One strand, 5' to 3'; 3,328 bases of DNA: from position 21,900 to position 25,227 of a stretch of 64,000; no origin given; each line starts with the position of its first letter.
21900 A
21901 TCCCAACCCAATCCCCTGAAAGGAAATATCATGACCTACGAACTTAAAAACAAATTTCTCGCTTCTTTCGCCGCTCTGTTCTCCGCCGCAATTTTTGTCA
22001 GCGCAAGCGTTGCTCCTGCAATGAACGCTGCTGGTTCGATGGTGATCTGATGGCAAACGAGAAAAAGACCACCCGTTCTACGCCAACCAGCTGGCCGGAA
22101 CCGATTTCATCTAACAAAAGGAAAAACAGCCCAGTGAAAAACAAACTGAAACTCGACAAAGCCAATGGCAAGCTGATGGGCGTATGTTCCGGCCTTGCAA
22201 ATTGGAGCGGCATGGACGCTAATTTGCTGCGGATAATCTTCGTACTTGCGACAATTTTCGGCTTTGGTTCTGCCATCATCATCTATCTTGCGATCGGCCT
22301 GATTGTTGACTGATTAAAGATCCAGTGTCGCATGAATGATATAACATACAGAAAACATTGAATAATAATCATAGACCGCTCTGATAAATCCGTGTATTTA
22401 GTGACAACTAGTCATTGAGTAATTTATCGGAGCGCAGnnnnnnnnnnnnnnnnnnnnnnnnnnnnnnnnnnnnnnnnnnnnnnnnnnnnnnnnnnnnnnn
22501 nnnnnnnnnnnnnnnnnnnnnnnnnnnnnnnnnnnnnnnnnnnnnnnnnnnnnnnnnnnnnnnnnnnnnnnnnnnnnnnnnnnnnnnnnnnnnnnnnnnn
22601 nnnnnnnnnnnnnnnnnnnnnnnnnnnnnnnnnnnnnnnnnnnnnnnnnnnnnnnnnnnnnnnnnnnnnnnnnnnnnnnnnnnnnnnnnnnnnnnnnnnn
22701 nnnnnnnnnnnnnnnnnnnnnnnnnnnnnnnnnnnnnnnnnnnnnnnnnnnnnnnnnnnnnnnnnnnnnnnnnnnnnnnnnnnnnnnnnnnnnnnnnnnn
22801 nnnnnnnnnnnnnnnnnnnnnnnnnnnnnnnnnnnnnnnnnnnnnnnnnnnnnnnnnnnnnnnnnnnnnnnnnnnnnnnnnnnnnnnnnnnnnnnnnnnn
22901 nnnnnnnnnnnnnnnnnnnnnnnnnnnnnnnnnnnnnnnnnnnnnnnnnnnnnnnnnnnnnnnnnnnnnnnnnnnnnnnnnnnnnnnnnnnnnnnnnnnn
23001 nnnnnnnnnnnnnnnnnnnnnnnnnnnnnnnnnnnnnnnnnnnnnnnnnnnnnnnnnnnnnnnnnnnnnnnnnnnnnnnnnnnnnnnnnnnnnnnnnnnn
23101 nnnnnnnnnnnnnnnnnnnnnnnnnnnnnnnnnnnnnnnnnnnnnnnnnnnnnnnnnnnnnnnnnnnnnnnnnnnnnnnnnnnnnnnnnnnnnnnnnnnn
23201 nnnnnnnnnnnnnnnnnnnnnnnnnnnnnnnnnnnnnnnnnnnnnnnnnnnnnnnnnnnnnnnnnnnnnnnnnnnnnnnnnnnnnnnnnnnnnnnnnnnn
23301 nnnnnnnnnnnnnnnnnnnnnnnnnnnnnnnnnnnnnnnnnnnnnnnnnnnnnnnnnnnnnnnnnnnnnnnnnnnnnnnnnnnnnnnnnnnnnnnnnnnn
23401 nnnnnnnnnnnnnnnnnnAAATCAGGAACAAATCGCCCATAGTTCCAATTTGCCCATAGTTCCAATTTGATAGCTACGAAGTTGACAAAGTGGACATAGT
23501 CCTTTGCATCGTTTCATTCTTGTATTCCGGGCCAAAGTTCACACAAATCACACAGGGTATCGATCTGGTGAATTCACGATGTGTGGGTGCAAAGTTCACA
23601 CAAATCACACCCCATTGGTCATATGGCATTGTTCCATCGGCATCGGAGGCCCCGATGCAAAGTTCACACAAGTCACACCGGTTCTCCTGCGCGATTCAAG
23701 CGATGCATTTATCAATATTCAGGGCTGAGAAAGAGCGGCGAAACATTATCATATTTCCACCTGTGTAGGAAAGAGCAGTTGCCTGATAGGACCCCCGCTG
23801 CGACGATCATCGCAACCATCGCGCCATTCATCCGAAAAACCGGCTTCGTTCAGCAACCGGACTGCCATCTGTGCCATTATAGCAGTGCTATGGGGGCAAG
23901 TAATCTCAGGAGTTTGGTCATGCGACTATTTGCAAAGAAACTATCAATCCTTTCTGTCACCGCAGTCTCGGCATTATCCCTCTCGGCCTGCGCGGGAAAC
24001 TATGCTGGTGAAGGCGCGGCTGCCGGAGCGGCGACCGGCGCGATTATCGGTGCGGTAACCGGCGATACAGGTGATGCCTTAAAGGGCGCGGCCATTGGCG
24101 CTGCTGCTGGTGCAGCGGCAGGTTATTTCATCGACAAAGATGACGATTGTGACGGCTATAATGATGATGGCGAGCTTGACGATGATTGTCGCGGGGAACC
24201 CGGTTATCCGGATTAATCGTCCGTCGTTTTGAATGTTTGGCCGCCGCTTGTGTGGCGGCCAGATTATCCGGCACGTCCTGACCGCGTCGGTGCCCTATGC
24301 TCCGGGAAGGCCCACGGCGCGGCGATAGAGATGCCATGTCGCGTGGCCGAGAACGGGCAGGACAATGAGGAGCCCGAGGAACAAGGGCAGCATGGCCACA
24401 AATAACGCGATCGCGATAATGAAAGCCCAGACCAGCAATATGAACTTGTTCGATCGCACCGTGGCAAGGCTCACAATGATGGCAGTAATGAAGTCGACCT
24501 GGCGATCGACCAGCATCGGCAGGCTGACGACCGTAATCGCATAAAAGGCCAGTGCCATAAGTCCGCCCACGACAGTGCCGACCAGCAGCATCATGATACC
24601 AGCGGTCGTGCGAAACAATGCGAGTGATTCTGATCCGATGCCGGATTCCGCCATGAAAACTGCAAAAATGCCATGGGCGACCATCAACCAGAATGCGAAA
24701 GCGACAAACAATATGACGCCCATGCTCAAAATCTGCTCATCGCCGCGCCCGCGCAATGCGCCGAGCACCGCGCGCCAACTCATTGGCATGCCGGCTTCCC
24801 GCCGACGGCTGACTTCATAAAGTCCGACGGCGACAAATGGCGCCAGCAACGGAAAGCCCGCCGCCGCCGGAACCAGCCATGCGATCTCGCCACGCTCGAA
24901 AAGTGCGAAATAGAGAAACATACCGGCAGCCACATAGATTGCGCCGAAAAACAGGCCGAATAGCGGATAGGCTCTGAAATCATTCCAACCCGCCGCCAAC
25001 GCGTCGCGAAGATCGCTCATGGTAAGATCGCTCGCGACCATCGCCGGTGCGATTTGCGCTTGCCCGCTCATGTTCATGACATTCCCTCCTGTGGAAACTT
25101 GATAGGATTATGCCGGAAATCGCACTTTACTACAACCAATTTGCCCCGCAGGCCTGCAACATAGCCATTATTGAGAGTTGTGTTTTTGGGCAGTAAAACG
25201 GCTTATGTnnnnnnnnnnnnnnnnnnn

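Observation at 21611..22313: Putative satellite phage-shock operon: PspF-type UAS, sigma54 promoter, two microproteins, pspC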

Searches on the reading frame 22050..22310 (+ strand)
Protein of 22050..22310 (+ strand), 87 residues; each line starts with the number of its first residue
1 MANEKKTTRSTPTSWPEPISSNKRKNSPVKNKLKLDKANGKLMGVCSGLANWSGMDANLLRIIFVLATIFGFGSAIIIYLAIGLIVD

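Call 5: search_protein_families(library=pfam, proteins=[window:22050-22310:+], max_evalue=0.1)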
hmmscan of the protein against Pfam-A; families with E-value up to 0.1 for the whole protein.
seq(87 aa): 1 family
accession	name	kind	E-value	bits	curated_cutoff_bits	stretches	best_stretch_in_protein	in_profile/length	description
PF04024.17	PspC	-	2.4e-15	56.5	25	1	32-86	2-55/58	PspC domain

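Call 6: search_protein_families(library=ncbifam, proteins=[window:22050-22310:+], max_evalue=1)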
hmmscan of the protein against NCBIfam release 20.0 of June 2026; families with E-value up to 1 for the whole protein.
seq(87 aa): 2 families
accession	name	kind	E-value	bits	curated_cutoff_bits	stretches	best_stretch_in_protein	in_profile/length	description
TIGR02978.1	phageshock_pspC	equivalog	3.6e-14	52.7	104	1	32-87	3-59/121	envelope stress response membrane protein PspC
NF007973.0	PRK10697.1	equivalog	1.7e-08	34.4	136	1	30-87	7-65/119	envelope stress response membrane protein PspC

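Call 39: find_homologous_proteins(query=window:22050-22310:+, max_evalue=0.000001)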
Query seq(87 aa) (87 aa): 137 proteins with E <= 0.000001 among 139 candidates; the best 120 are listed.
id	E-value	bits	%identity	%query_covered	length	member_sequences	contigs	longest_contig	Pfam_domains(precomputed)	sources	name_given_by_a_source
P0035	1.4e-49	183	99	100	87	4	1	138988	PF04024.18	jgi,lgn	jgi:phage shock protein C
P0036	1.6e-45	170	92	100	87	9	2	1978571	PF04024.18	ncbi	-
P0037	3.0e-44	166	90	100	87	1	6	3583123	PF04024.18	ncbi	-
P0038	6.2e-43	162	86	100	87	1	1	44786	PF04024.18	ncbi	-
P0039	2.6e-42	160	86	100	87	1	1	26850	PF04024.18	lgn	-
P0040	4.6e-42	159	86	100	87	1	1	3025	PF04024.18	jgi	jgi:phage shock protein C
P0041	3.8e-41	156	85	100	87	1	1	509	PF04024.18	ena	-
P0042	4.7e-41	156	85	100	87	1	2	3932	PF04024.18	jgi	jgi:phage shock protein C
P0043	8.0e-41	155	84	100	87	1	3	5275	PF04024.18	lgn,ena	-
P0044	8.1e-41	155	84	100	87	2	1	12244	PF04024.18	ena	-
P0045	9.6e-41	155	83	100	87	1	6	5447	PF04024.18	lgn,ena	-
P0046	1.0e-40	155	84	100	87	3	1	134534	PF04024.18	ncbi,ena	-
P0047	2.1e-40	154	82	100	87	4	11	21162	PF04024.18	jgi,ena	-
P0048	4.9e-40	152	86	95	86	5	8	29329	PF04024.18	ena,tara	tara:strand:- start:12452 stop:12712 length:261 start_codon:yes stop_codon:yes gene_type:complete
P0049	7.4e-40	152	83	100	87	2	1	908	PF04024.18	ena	-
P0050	8.9e-40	152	84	100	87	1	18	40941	PF04024.18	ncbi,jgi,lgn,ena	-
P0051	1.6e-39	151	82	100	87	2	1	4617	PF04024.18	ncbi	-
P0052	1.9e-39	151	83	100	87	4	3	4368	PF04024.18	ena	-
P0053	2.1e-39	150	84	100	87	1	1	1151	PF04024.18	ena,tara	tara:strand:+ start:565 stop:828 length:264 start_codon:yes stop_codon:yes gene_type:complete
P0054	2.3e-39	150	82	100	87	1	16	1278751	PF04024.18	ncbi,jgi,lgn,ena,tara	jgi:phage shock protein C|tara:strand:- start:65374 stop:65637 length:264 start_codon:yes stop_codon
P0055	3.5e-39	150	80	100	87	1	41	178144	PF04024.18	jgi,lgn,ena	-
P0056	4.3e-39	149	83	100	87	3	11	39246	PF04024.18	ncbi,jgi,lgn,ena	-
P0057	4.9e-39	149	83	97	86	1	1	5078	PF04024.18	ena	-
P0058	5.1e-39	149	80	100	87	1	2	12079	PF04024.18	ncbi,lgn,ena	-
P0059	1.1e-38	148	83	100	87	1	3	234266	PF04024.18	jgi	jgi:phage shock protein C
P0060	1.3e-38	148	80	100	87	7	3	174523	PF04024.18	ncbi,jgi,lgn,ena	-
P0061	2.9e-38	147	84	100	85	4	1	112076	PF04024.18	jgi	jgi:phage shock protein PspC (stress-responsive transcriptional regulator)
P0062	5.2e-38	146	83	95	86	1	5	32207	PF04024.18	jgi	jgi:phage shock protein C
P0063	5.2e-38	146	79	100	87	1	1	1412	PF04024.18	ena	-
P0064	5.8e-38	146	79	100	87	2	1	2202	PF04024.18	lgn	-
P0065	8.1e-38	145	79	100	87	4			PF04024.18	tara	tara:strand:- start:815 stop:1078 length:264 start_codon:yes stop_codon:yes gene_type:complete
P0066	1.5e-37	145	80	100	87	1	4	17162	PF04024.18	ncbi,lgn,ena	-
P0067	1.9e-37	144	79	100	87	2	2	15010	PF04024.18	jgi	-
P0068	2.3e-37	144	82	100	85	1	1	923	PF04024.18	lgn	-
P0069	3.8e-37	143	79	100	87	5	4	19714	PF04024.18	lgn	-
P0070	4.1e-37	143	80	100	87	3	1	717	PF04024.18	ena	-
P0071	4.3e-37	143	81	95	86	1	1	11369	PF04024.18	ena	-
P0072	6.0e-37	143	79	100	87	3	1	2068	PF04024.18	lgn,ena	-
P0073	6.7e-37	142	78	100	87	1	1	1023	PF04024.18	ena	-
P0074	8.1e-37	142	77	100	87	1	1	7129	PF04024.18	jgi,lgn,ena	-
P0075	8.7e-37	142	79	100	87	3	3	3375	PF04024.18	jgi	-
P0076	1.2e-36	142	76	100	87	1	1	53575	PF04024.18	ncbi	-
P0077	1.6e-36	141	76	100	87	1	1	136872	PF04024.18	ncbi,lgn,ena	-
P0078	5.5e-36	140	80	100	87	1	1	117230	PF04024.18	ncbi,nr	ncbi:MAG: recombinase RecF [Sphingopyxis sp.]|nr:MAG: recombinase RecF [Sphingopyxis sp.]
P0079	5.8e-36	140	85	86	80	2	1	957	PF04024.18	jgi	-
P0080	2.6e-35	137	83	86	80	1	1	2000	PF04024.18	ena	-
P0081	6.8e-35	136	74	100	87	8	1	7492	PF04024.18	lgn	-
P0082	4.7e-34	133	76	100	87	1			PF04024.18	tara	tara:strand:+ start:113 stop:376 length:264 start_codon:yes stop_codon:yes gene_type:complete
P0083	4.9e-33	130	69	100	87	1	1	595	PF04024.18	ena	-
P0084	9.7e-33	129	73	94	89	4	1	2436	PF04024.18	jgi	jgi:phage shock protein C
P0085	1.1e-32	129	70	100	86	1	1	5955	PF04024.18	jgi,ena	jgi:phage shock protein PspC (stress-responsive transcriptional regulator)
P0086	1.4e-31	126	76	100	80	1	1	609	PF04024.18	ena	-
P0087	3.5e-31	124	74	100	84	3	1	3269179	PF04024.18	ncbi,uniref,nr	ncbi:PspC domain-containing protein [Parasphingorhabdus halotolerans]|uniref:PspC domain-containing 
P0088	3.9e-31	124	69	100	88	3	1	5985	PF04024.18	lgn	-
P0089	9.7e-30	120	63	100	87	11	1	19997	PF04024.18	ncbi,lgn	-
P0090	2.1e-29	119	90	72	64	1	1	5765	PF04024.18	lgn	-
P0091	2.9e-29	118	66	100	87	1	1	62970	PF04024.18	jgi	-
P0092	8.7e-29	117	89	72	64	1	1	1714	PF04024.18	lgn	-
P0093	1.1e-28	116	88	59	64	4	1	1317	PF04024.18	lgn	-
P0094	1.7e-28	116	65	100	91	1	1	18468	PF04024.18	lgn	-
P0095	2.0e-28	115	84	77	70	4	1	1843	PF04024.18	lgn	-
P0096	6.4e-28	114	90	70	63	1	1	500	PF04024.18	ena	-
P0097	1.0e-27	113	67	94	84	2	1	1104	PF04024.18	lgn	-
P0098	1.6e-27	113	90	70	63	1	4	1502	PF04024.18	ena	-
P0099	1.9e-27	112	66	94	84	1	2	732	PF04024.18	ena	-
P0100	2.8e-27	112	95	68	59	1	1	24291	PF04024.18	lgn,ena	-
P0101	4.3e-27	111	66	94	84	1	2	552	PF04024.18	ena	-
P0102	4.4e-27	111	95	64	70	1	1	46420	PF04024.18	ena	-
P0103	4.7e-27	111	95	68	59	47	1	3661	PF04024.18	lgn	-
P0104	5.3e-27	111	95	68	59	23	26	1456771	PF04024.18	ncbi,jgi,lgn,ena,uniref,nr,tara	ncbi:PspC domain-containing protein [Parasphingorhabdus sp.]|jgi:phage shock protein C|uniref:PspC d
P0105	7.9e-27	110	70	89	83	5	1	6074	PF04024.18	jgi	-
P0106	1.1e-26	110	66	94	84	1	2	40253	PF04024.18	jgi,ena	jgi:phage shock protein C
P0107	5.6e-26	108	88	68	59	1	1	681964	PF04024.18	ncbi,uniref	ncbi:MAG: PspC domain-containing protein [Parasphingorhabdus sp.]|uniref:PspC domain-containing prot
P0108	1.6e-25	106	66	94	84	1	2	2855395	PF04024.18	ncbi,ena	-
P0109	4.7e-25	105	85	68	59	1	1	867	PF04024.18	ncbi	-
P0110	4.8e-25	105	88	68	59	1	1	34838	PF04024.18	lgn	-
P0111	1.5e-22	97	60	83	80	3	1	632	PF04024.18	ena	-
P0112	3.2e-22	96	66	80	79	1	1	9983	PF04024.18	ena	-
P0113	3.6e-22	96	84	63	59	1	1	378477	PF04024.18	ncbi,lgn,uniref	ncbi:PspC domain-containing protein [Parasphingorhabdus sp. JC815]|uniref:PspC domain-containing pro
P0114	5.2e-22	95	76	68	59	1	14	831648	PF04024.18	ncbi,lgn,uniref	ncbi:PspC domain-containing protein [Parasphingorhabdus sp.]|uniref:PspC domain-containing protein n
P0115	1.6e-21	93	76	68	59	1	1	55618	PF04024.18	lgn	-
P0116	2.1e-21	93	67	70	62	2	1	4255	PF04024.18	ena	-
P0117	3.1e-21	93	75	68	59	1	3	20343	PF04024.18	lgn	-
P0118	4.5e-21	92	85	68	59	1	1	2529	PF04024.18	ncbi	-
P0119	1.9e-20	90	75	68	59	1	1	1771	PF04024.18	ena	-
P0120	1.2e-19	88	61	82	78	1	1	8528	PF04024.18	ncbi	-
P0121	6.1e-19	85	65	76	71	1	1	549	PF04024.18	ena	-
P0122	8.6e-19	85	67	53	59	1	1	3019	PF04024.18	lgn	-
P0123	7.2e-18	82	63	72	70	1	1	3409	PF04024.18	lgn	-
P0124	2.9e-17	80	71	68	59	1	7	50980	PF04024.18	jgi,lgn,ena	jgi:phage shock protein PspC (stress-responsive transcriptional regulator)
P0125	4.2e-17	79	56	76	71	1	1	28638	PF04024.18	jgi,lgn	-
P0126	8.0e-17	79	61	79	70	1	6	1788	PF04024.18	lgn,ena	-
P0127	9.3e-17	78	65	69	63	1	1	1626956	PF04024.18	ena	-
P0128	1.5e-16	78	53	86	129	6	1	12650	PF04024.18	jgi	jgi:phage shock protein C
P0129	1.6e-16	78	64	68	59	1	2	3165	PF04024.18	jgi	jgi:phage shock protein C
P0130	1.6e-16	78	52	91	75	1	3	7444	PF04024.18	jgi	jgi:phage shock protein C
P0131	2.9e-16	77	61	74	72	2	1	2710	PF04024.18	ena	-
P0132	7.0e-16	76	60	79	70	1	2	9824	PF04024.18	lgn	-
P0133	1.2e-15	75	59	76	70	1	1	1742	PF04024.18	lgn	-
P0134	2.0e-15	74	67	63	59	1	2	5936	PF04024.18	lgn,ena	-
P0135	2.5e-15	74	60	71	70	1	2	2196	PF04024.18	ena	-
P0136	2.9e-15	74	61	76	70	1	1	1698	PF04024.18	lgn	-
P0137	3.8e-15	73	54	79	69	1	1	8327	PF04024.18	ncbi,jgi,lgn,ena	ncbi:MAG: hypothetical protein RLZZ136_781 [Pseudomonadota bacterium]|jgi:phage shock protein C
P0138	5.7e-15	73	60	71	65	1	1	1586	PF04024.18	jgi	jgi:phage shock protein PspC (stress-responsive transcriptional regulator)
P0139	7.1e-15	72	54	79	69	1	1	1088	PF04024.18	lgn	-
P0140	9.3e-15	72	55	77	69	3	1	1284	PF04024.18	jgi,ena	jgi:phage shock protein C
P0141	1.0e-14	72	58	76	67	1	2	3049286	PF04024.18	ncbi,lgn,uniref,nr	ncbi:PspC domain-containing protein [Altererythrobacter xixiisoli]|uniref:PspC domain-containing pro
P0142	1.1e-14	72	52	77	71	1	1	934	PF04024.18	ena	-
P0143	1.2e-14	72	51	79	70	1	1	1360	PF04024.18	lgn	-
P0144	1.4e-14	71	58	72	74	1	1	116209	PF04024.18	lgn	-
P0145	1.5e-14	71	67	49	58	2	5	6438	PF04024.18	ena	-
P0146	2.1e-14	71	61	70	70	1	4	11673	PF04024.18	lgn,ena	-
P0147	3.3e-14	70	60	71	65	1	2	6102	PF04024.18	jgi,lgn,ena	jgi:phage shock protein PspC (stress-responsive transcriptional regulator)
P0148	4.4e-14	70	58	71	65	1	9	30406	PF04024.18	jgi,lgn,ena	jgi:phage shock protein PspC (stress-responsive transcriptional regulator)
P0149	6.0e-14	69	55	79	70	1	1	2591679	PF04024.18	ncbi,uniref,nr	ncbi:PspC domain-containing protein [Paraurantiacibacter namhicola]|uniref:PspC domain protein n=1 T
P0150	8.4e-14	69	57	70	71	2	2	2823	PF04024.18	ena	-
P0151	8.8e-14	69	48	79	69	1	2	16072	PF04024.18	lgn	-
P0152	1.1e-13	68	58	71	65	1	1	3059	PF04024.18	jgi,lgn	jgi:phage shock protein PspC (stress-responsive transcriptional regulator)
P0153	1.5e-13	68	56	71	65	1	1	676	PF04024.18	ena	-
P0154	1.6e-13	68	56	71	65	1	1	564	PF04024.18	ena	-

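Call 40: find_encoding_contigs(protein=P0128, flank=6000, max_places=2)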
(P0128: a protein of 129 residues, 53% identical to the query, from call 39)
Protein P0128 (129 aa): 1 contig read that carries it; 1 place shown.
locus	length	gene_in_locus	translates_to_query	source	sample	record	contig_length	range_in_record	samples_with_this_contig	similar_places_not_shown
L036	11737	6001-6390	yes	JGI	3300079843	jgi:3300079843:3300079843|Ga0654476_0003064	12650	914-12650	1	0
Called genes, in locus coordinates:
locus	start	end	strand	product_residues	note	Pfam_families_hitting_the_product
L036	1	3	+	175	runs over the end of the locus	PF01292:Ni_hydr_CYTB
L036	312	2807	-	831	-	PF07715:Plug, PF00593:TonB_dep_Rec_b-barrel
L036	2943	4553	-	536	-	PF23914:TPR_CcmH_CycH (weak), PF13429:TPR_15, PF12895:ANAPC3 (weak), PF13432:TPR_16 (weak), PF14559:TPR_19, PF13432:TPR_16 (weak), PF00685:Sulfotransfer_1 (weak), PF13469:Sulfotransfer_3, +11 more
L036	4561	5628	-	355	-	PF02463:SMC_N, PF13476:AAA_23 (faint), PF13304:AAA_21 (weak)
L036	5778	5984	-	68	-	-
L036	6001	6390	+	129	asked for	PF04024:PspC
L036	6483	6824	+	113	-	PF07238:PilZ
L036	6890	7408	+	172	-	PF00565:SNase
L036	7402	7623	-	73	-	-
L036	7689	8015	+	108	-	PF11177:DUF2964 (weak)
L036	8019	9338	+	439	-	PF22807:TrAA12, PF23500:DUF7133, PF07995:GSDH, PF22807:TrAA12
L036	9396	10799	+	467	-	PF08811:DUF1800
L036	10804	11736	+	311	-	?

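Call 41: find_encoding_contigs(protein=P0141, flank=5000, max_places=2)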
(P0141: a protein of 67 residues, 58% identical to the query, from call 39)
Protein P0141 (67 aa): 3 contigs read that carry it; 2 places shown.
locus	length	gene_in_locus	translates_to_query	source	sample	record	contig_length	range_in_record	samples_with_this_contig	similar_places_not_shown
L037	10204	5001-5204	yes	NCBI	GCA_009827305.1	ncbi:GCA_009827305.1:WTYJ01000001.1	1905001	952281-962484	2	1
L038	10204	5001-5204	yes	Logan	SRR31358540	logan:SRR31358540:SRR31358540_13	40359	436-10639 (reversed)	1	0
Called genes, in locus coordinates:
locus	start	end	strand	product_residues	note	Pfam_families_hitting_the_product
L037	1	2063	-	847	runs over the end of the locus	PF12704:MacB_PCD, PF02687:FtsX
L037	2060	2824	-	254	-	PF00005:ABC_tran, PF02463:SMC_N (faint), PF13304:AAA_21 (faint)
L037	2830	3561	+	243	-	PF25182:NonGDSL, PF00657:Lipase_GDSL, PF13472:Lipase_GDSL_2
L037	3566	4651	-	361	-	PF02463:SMC_N, PF13175:AAA_15, PF13476:AAA_23 (weak), PF13304:AAA_21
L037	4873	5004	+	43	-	-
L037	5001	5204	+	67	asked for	PF04024:PspC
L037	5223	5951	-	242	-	PF02592:Vut_1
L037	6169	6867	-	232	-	-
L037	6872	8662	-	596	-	-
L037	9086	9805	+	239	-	PF20388:DUF6683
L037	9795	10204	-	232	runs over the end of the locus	PF13489:Methyltransf_23, PF13847:Methyltransf_31 (weak), PF08241:Methyltransf_11, PF08242:Methyltransf_12, PF13649:Methyltransf_25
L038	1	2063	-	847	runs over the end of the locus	PF12704:MacB_PCD, PF02687:FtsX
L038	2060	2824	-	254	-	PF00005:ABC_tran, PF02463:SMC_N (faint), PF13304:AAA_21 (faint)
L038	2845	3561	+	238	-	PF25182:NonGDSL, PF00657:Lipase_GDSL, PF13472:Lipase_GDSL_2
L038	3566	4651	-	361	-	PF02463:SMC_N, PF13175:AAA_15, PF13476:AAA_23 (weak), PF13304:AAA_21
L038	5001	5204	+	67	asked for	PF04024:PspC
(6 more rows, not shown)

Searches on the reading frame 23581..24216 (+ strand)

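Call 5: search_protein_families(library=pfam, proteins=[window:23581-24216:+], max_evalue=0.1)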
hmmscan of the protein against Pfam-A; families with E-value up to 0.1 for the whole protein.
window:23581-24216:+ (211 aa): 7 families
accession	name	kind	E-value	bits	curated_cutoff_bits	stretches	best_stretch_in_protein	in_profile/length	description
PF13441.11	Gly-zipper_YMGG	-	2.7e-09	37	28.9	1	142-184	3-42/45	YMGG-like Gly-zipper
PF13488.11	Gly-zipper_Omp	-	6.5e-09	36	25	1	145-186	2-44/46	Glycine zipper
PF05433.20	Rick_17kDa_Anti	-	2.6e-07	30.9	24.2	1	144-184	1-42/43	Glycine zipper 2TM domain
PF13436.11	Gly-zipper_OmpA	-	2.9e-05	24.2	27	1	142-183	4-42/44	Glycine-zipper domain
PF21724.2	DUF6861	-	0.0089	15.9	28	1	120-184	19-84/194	Family of unknown function (DUF6861)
PF08682.16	DUF1780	-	0.045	13.8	27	1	50-87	87-124/208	Putative endonuclease, protein of unknown function (DUF1780)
PF12732.12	YtxH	-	0.086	13.7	37.5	1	167-185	1-19/71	YtxH-like protein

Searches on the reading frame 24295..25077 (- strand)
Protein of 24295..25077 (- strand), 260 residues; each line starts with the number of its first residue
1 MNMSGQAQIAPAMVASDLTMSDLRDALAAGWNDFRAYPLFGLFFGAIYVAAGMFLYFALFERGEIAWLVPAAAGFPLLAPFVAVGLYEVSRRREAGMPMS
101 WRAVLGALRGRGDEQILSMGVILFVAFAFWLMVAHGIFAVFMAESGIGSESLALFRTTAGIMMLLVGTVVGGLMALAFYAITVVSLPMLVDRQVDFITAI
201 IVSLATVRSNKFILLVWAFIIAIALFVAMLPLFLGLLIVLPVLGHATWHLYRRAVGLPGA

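Call 5: search_protein_families(library=pfam, proteins=[window:24295-25077:-], max_evalue=0.1)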
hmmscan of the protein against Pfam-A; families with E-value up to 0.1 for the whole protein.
window:24295-25077:- (260 aa): 1 family
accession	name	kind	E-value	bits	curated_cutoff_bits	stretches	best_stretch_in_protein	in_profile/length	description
PF09955.14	DUF2189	-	6.5e-34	117.3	26.2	1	68-191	1-126/126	Predicted integral membrane protein (DUF2189)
